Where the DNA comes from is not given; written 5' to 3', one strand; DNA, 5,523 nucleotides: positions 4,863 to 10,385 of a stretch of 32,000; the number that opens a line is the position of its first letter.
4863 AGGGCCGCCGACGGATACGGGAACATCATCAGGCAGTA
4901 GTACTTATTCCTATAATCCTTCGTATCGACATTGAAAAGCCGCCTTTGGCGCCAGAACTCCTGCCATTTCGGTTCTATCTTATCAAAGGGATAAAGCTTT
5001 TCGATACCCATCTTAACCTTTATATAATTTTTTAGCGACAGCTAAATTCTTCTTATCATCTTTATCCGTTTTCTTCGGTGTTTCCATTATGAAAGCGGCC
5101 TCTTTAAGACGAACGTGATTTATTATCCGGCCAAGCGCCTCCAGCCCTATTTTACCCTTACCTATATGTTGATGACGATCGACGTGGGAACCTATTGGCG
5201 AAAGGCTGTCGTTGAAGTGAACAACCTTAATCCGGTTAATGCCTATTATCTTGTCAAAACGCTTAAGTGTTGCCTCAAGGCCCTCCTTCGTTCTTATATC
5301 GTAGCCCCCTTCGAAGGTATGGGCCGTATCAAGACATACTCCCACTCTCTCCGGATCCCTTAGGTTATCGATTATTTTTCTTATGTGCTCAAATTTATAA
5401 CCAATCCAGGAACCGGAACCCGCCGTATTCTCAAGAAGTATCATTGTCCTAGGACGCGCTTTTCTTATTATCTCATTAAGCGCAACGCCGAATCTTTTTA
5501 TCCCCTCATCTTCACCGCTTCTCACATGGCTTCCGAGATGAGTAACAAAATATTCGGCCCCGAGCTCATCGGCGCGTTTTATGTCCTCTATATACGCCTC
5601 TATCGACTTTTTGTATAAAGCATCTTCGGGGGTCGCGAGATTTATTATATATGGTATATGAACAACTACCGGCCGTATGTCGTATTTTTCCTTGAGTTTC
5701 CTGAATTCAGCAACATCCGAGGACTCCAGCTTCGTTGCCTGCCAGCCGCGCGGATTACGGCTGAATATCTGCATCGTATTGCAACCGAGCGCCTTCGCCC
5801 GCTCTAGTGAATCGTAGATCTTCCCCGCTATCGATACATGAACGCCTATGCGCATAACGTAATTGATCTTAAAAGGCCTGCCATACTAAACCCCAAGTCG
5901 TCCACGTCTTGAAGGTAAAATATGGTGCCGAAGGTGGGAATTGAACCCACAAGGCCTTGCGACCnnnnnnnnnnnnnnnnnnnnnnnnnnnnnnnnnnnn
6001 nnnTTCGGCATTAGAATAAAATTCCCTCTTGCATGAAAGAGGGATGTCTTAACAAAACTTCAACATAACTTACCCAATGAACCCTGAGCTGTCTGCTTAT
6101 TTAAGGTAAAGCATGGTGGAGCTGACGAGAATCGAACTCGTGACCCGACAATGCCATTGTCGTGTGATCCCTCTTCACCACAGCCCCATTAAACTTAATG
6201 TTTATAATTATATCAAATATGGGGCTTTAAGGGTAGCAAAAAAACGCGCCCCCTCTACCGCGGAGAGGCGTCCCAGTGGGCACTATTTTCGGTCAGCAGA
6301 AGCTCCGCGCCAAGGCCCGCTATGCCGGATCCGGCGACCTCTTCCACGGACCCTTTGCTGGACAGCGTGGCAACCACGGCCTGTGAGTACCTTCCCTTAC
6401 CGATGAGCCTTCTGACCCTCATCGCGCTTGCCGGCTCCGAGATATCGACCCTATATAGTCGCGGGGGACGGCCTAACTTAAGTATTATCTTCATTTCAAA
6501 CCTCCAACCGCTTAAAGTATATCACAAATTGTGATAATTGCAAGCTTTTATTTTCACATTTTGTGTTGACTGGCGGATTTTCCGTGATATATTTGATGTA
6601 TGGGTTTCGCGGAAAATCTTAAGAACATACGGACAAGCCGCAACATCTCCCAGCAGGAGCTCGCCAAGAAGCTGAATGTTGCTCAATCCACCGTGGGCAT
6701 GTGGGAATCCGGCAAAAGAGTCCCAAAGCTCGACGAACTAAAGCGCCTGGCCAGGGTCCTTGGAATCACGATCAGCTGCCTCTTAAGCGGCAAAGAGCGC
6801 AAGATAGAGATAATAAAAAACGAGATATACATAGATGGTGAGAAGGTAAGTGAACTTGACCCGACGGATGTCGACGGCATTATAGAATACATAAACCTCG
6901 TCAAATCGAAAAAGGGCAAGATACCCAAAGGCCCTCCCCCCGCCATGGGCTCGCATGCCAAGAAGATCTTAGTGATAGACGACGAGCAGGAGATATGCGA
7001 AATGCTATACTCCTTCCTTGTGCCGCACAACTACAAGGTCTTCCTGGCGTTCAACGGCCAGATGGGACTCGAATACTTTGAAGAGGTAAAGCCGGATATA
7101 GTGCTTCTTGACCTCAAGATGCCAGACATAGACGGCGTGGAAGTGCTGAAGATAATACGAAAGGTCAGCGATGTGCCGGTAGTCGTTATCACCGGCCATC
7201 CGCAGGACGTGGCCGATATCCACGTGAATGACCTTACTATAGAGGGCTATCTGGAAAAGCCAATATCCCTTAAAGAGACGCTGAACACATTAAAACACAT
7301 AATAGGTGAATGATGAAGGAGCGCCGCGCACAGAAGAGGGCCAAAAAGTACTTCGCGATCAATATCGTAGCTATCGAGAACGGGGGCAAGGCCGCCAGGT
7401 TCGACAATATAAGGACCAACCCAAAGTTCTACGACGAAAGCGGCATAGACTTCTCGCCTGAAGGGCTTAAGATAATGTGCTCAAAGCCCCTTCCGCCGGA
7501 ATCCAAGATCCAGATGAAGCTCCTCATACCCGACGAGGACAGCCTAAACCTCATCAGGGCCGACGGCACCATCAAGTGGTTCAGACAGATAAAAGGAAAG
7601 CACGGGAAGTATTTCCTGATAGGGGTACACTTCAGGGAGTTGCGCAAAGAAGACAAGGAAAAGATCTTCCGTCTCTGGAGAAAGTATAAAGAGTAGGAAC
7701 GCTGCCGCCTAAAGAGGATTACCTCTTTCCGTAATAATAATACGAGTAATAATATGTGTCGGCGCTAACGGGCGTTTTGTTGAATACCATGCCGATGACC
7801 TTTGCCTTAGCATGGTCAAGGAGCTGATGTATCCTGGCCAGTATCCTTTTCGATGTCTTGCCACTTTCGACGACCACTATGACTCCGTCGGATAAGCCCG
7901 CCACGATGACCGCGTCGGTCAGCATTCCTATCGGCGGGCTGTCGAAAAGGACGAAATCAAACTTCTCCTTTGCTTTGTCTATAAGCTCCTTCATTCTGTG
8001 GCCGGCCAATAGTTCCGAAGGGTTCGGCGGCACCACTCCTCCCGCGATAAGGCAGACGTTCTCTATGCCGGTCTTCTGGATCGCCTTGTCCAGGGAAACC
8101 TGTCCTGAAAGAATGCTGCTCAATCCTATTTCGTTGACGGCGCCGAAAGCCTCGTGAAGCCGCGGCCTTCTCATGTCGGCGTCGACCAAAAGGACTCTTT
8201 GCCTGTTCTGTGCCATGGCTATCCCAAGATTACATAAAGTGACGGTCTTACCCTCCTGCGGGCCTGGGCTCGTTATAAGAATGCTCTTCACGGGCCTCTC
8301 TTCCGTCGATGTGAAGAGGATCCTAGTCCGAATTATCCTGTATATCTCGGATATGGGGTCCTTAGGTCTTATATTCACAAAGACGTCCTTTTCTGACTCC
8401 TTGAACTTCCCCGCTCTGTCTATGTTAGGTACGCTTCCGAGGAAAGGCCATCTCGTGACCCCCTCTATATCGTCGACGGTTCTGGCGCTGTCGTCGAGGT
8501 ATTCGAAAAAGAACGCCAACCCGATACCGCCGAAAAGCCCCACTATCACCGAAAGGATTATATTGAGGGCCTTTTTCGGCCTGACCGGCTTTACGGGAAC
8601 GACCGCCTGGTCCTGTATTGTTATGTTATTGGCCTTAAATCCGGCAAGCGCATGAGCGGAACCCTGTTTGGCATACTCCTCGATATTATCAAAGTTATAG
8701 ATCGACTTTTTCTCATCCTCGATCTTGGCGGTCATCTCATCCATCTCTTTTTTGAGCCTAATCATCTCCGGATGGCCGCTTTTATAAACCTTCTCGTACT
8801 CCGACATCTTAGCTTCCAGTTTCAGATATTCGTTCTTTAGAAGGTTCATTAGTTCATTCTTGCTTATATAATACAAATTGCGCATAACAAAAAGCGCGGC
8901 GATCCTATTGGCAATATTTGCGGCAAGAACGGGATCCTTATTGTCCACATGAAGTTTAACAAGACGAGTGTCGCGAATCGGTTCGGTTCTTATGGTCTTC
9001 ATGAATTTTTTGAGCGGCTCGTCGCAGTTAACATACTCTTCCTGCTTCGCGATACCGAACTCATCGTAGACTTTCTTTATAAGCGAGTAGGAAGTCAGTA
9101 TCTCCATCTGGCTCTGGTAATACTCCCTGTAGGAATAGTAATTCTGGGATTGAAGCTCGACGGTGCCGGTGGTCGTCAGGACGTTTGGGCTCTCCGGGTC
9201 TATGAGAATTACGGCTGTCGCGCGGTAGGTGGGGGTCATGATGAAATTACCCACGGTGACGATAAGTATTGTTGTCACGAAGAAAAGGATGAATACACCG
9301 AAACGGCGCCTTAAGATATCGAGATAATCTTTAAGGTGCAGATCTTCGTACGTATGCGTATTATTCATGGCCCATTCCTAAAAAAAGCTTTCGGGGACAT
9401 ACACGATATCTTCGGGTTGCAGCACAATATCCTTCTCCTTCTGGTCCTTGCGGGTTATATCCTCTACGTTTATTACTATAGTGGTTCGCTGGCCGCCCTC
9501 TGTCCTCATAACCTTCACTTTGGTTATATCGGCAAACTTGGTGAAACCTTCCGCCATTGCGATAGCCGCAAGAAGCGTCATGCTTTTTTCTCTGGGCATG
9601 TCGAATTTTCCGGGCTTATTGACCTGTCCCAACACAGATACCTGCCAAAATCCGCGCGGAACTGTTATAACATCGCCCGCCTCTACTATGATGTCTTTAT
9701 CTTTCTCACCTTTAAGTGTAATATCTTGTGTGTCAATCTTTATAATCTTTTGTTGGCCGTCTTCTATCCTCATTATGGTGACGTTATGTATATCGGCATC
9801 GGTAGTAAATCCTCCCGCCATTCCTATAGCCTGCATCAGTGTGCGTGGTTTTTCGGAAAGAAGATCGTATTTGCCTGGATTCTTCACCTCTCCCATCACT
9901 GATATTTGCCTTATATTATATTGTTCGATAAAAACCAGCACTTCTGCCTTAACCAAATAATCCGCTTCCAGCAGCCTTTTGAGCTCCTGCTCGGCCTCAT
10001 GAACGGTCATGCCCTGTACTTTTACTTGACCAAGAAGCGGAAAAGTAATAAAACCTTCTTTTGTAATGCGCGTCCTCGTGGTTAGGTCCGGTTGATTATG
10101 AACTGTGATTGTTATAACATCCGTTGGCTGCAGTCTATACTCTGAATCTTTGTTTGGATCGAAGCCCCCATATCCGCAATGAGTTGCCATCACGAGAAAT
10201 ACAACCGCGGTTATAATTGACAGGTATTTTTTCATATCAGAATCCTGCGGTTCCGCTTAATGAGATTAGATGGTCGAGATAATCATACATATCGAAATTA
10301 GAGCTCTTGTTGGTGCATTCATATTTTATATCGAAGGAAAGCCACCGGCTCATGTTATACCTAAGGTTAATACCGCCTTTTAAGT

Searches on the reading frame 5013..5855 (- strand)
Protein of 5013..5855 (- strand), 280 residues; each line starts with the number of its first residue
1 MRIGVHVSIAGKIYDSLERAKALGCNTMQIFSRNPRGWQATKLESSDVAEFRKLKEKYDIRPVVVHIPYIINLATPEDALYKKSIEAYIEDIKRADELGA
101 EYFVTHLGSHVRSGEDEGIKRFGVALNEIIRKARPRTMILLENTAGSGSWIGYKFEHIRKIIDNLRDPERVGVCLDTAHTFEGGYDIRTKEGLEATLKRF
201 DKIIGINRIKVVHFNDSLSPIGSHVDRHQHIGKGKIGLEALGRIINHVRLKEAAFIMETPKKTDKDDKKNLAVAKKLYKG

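Call 70: search_protein_families(library=pfam, proteins=[window:5013-5855:-], max_evalue=0.01)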
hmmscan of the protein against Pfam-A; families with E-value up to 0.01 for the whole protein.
window:5013-5855:- (280 aa): 1 family
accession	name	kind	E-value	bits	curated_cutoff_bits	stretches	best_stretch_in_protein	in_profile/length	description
PF01261.30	AP_endonuc_2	-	6.6e-53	180.4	31.1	1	17-266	1-234/249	Xylose isomerase-like TIM barrel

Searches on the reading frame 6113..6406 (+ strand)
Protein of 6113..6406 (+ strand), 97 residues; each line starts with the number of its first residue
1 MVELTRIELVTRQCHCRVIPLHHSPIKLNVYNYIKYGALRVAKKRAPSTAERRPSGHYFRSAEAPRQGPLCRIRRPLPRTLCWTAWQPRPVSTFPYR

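Call 70: search_protein_families(library=pfam, proteins=[window:6113-6406:+], max_evalue=0.01)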
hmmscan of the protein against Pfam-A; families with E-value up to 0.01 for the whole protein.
window:6113-6406:+ (97 aa): 1 family
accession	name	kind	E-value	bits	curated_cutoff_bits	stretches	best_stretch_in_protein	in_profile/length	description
PF08068.17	DKCLD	-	0.0032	17.9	27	1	8-50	13-55/58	DKCLD (NUC011) domain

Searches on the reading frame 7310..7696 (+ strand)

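Call 34: search_protein_families(library=pfam, proteins=[window:7310-7696:+], max_evalue=0.001)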
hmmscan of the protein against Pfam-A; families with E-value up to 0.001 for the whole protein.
window:7310-7696:+ (128 aa): 1 family
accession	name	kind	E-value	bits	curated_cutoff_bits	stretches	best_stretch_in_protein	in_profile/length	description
PF07238.19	PilZ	-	1e-07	32.7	22.5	1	34-122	22-99/102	PilZ domain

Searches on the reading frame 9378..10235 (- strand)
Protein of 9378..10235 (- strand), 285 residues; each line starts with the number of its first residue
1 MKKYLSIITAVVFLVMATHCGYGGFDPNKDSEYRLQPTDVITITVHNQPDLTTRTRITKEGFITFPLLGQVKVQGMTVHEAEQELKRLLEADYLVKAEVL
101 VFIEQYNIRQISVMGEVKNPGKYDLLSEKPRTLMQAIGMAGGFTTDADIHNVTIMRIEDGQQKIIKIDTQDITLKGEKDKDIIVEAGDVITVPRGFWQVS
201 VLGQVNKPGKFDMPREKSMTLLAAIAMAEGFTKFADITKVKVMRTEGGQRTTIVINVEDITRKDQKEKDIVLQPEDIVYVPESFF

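Call 34: search_protein_families(library=pfam, proteins=[window:9378-10235:-], max_evalue=0.001)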
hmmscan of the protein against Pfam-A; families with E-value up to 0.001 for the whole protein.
window:9378-10235:- (285 aa): 4 families
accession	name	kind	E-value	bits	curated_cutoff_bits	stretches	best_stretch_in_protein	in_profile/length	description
PF22461.2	SLBB_2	-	2.9e-26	91.8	27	2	198-280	2-79/79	SLBB domain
PF02563.21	Poly_export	-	2.8e-22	79.1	28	1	29-103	3-76/77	Polysaccharide biosynthesis/export protein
PF10531.15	SLBB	-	4e-18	65.4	27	2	111-159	2-47/55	SLBB domain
PF08007.18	JmjC_2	-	2.4e-05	24.3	22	0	171-197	75-103/127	JmjC domain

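Call 92: search_protein_families(library=ncbifam, proteins=[window:9378-10235:-], max_evalue=0.001)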
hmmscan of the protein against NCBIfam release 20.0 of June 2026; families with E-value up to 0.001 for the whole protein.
window:9378-10235:- (285 aa): 4 families
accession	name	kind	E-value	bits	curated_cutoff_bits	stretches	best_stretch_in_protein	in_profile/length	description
TIGR03028.1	EpsE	equivalog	9.6e-52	175.7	262.65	2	32-194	1-161/239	polysaccharide export protein EpsE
TIGR03027.2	pepcterm_export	equivalog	9.4e-39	132.8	180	2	32-196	2-168/169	XrtA/PEP-CTERM system exopolysaccharide export protein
NF041843.1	EpsY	equivalog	3.7e-36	124.3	320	2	25-192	45-210/211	exopolysaccharide export protein EpsY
NF011658.0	PRK15078.1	subfamily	1.1e-32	113.2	333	1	31-280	83-344/380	polysaccharide export protein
